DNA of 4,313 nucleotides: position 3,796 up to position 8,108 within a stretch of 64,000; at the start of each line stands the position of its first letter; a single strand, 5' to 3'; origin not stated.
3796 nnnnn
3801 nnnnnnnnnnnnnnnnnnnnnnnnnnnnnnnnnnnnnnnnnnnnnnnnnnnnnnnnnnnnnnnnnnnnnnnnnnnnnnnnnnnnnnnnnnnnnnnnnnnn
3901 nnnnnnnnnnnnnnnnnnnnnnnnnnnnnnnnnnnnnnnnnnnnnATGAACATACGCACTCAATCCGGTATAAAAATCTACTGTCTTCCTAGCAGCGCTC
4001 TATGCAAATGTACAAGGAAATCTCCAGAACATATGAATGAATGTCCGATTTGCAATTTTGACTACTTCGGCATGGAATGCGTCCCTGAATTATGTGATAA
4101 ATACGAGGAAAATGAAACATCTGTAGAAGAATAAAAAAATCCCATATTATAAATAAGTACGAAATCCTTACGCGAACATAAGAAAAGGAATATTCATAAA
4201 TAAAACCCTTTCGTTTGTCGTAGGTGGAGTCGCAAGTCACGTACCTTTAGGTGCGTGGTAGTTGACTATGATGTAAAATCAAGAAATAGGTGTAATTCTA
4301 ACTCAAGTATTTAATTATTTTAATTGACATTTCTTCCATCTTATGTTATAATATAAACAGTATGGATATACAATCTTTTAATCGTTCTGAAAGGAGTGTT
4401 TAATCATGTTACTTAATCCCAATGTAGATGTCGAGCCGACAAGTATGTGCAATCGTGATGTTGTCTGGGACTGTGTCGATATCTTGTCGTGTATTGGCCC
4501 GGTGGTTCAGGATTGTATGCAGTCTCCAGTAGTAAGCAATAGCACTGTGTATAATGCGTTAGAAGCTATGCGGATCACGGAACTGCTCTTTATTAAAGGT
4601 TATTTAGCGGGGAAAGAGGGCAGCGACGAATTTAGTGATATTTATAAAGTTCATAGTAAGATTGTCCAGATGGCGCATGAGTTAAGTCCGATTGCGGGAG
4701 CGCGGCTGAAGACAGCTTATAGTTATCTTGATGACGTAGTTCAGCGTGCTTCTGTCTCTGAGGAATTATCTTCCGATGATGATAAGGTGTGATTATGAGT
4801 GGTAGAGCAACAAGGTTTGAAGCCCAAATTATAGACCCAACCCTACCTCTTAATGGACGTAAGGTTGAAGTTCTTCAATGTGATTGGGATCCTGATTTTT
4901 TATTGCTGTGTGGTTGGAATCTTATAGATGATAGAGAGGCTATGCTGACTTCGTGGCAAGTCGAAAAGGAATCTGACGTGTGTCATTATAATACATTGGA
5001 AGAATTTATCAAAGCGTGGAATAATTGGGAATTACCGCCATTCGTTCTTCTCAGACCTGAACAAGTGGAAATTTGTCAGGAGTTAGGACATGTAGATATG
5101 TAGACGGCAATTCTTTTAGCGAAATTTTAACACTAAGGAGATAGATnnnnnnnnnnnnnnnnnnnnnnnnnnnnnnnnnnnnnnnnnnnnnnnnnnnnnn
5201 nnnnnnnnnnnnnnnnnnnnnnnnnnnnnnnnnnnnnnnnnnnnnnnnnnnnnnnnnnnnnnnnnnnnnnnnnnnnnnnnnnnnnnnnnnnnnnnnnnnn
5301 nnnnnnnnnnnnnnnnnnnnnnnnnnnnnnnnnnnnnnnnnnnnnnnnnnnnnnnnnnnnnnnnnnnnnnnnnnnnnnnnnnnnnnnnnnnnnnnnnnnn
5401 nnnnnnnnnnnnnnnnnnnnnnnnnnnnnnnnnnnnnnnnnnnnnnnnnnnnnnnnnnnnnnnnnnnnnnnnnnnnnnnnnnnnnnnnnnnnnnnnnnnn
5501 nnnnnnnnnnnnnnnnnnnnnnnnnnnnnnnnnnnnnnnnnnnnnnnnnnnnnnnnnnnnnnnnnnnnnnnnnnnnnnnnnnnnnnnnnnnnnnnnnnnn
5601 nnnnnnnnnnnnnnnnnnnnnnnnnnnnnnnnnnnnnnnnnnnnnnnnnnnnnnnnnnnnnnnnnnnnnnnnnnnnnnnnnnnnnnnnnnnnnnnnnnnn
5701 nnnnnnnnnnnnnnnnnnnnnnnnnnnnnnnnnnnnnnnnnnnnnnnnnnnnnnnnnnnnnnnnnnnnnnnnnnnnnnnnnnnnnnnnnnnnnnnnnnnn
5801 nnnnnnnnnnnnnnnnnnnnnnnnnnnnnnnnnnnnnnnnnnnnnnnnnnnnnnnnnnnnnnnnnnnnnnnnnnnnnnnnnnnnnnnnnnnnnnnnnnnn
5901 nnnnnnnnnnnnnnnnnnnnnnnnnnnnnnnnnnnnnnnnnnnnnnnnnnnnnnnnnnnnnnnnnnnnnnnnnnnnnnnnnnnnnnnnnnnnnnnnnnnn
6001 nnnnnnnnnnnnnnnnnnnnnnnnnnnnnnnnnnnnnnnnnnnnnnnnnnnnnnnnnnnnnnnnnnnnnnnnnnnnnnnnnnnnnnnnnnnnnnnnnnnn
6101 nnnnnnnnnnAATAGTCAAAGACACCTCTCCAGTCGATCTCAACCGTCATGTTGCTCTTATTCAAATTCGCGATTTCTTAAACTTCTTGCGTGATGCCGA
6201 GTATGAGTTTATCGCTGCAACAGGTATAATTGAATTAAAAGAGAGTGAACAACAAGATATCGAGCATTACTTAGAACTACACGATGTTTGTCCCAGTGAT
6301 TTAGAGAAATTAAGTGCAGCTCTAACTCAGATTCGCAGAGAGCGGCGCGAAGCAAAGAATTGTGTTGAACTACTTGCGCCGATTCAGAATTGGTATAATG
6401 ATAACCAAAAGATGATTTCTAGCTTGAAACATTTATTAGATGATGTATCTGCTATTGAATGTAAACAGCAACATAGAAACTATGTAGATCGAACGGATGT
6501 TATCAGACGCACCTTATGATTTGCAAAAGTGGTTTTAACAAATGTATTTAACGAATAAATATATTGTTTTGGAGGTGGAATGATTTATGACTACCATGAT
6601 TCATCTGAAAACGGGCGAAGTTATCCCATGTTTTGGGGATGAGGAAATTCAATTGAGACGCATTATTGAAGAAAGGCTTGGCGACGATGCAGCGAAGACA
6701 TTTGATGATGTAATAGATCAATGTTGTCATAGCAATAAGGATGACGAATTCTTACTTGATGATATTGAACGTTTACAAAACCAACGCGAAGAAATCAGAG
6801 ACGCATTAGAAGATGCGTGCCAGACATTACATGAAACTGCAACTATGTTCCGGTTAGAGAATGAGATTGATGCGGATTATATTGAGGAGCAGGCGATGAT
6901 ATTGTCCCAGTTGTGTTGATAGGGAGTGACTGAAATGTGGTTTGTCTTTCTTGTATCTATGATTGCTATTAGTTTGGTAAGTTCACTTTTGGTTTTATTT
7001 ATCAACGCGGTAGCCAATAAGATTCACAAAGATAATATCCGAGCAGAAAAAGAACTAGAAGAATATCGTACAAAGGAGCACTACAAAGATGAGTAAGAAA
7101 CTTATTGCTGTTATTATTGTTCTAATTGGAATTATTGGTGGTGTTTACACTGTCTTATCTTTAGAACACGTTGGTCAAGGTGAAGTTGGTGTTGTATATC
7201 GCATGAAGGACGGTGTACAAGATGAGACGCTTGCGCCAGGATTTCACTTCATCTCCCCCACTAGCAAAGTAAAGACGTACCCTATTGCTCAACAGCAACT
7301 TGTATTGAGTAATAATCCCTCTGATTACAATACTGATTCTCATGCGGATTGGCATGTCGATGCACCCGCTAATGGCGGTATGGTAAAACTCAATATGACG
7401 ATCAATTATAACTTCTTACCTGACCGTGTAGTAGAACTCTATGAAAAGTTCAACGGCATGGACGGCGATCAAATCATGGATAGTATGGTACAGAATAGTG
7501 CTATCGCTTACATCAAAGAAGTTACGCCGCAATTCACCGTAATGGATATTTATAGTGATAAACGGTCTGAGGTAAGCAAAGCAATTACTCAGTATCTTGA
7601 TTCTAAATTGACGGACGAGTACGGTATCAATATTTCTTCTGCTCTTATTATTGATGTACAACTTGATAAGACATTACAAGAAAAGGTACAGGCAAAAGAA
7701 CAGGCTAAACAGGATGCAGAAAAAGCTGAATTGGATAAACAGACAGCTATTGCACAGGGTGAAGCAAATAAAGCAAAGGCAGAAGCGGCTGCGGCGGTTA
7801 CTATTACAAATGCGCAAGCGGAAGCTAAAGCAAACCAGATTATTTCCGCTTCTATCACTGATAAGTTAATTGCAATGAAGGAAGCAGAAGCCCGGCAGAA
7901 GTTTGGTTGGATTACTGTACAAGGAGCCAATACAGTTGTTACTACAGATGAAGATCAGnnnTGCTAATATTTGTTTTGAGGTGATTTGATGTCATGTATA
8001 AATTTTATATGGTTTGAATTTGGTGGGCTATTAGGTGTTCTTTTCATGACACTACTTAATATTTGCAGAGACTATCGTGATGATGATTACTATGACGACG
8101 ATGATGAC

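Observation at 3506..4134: Panacea-domain (DUF4065) antitoxin-like gene coupled to a 62-aa cysteine-rich ORF: candidate toxin-antitoxin or anti-defence pair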

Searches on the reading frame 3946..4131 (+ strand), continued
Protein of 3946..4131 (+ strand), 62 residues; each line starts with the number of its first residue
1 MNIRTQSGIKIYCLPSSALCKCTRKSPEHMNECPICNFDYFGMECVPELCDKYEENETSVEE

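Call 90: search_protein_families(library=pfam, alignment_id=A3, max_evalue=0.01)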
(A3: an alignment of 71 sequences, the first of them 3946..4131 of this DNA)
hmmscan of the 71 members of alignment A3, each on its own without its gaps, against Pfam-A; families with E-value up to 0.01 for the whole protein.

A. member 1, window:3946-4131:+ (62 aa): 0 families

B. families by the number of members that match (of 71 scanned): 1 family
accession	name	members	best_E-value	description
PF00757.25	Furin-like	1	0.0023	Furin-like cysteine rich region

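Call 91: search_protein_families(library=ncbifam, proteins=[window:3946-4131:+], max_evalue=0.01)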
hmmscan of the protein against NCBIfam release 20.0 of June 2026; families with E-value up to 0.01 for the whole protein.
window:3946-4131:+ (62 aa): 0 families

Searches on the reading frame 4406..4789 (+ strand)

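Call 3: search_protein_families(library=pfam, proteins=[window:4406-4789:+], max_evalue=1)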
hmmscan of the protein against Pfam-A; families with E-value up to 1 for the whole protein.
window:4406-4789:+ (128 aa): 0 families

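Call 4: search_protein_families(library=phrogs, proteins=[window:4406-4789:+], max_evalue=0.1)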
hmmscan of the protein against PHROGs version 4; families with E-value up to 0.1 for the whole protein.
window:4406-4789:+ (128 aa): 1 family
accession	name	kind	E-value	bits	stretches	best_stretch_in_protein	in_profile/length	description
phrog_11613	-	unknown function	0.018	15.8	1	58-88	23-54/64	-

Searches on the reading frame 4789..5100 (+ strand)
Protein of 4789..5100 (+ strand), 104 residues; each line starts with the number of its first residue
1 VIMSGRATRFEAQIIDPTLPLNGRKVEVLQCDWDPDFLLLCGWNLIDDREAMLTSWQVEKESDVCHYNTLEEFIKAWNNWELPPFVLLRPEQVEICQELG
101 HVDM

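Call 3: search_protein_families(library=pfam, proteins=[window:4789-5100:+], max_evalue=1)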
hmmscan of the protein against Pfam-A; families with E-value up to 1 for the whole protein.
window:4789-5100:+ (104 aa): 1 family
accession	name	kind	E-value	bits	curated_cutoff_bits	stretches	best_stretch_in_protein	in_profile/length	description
PF14973.11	TINF2_N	-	0.046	14.5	29.4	1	56-77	1-22/149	TERF1-interacting nuclear factor 2 N-terminus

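Call 4: search_protein_families(library=phrogs, proteins=[window:4789-5100:+], max_evalue=0.1)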
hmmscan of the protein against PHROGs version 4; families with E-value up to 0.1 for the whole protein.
window:4789-5100:+ (104 aa): 1 family
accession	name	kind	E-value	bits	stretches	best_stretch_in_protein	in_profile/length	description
phrog_17337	-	unknown function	8.7e-07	29.8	1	18-95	16-96/213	-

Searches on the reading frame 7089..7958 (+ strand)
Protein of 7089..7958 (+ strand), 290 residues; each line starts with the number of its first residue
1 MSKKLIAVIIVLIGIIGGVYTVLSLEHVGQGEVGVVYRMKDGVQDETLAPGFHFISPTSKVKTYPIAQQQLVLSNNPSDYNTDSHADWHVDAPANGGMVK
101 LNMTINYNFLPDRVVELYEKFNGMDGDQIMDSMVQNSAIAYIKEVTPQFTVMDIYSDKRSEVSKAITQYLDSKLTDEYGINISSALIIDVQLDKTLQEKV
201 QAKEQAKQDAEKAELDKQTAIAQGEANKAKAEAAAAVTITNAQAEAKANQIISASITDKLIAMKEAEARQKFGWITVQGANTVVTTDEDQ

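Call 53: search_protein_families(library=phrogs, proteins=[window:7089-7958:+], max_evalue=0.00001)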
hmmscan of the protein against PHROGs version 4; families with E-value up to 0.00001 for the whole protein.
window:7089-7958:+ (290 aa): 1 family
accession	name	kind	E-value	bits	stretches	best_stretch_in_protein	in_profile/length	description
phrog_200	-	other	5.7e-52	178.1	1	1-281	80-345/379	lipoprotein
